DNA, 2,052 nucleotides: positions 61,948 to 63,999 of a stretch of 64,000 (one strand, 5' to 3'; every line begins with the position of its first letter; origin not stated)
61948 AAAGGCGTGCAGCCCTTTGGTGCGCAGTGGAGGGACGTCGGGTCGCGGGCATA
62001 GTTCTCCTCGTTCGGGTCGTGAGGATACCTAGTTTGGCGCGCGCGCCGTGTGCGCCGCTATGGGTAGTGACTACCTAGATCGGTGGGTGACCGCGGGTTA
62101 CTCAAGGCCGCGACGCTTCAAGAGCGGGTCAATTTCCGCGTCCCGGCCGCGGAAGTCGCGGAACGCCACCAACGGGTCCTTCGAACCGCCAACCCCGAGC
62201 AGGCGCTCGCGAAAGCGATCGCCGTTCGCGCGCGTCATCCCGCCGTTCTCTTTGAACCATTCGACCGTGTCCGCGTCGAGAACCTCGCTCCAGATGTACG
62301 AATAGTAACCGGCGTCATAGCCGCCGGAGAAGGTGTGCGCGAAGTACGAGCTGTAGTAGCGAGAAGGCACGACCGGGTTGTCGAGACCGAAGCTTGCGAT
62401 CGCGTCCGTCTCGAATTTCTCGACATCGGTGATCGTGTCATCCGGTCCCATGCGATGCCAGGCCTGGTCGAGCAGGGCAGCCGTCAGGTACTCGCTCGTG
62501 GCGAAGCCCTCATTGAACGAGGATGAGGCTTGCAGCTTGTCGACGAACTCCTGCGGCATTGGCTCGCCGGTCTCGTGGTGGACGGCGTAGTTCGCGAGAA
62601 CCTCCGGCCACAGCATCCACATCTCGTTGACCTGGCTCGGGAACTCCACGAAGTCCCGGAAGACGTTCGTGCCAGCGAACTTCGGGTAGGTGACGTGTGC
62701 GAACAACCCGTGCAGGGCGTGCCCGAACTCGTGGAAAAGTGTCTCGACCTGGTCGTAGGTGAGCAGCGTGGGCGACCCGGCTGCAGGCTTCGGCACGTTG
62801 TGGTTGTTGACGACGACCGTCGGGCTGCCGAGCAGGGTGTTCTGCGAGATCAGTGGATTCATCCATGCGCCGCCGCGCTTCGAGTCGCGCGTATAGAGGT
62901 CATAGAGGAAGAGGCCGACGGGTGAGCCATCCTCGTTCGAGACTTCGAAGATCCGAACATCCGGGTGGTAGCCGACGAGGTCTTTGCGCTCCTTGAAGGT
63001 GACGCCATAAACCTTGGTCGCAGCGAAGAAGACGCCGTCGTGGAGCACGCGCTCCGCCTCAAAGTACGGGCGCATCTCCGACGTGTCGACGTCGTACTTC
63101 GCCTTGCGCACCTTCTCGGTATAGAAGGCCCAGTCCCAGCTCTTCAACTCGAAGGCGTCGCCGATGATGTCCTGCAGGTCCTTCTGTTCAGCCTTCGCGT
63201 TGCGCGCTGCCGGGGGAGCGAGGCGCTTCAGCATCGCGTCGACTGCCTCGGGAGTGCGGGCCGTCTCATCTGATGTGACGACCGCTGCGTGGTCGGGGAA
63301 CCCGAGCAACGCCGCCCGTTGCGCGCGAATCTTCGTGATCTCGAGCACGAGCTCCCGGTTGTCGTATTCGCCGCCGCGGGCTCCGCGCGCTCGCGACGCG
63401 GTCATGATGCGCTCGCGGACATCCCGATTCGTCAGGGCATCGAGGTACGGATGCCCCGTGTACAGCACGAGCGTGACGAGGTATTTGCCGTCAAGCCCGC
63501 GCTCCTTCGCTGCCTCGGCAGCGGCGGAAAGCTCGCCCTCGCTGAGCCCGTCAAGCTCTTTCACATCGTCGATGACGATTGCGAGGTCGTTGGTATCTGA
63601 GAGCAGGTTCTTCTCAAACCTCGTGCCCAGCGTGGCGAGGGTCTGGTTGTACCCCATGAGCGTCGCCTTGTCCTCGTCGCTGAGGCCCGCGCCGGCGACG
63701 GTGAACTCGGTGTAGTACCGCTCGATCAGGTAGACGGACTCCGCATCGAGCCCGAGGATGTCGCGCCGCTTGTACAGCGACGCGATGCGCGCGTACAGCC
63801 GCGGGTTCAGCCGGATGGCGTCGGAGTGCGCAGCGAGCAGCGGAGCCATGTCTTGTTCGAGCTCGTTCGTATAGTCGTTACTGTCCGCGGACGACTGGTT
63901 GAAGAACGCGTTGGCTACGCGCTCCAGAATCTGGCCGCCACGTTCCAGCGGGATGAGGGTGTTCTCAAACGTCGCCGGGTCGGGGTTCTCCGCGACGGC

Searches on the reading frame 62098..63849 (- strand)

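Call 6: search_protein_families(library=pfam, proteins=[window:62098-63849:-], max_evalue=0.01)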
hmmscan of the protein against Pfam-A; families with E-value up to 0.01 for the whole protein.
window:62098-63849:- (583 aa): 1 family
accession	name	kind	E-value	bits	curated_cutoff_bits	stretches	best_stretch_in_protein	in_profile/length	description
PF01432.26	Peptidase_M3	-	7.4e-120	401.8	27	1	140-581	6-456/457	Peptidase family M3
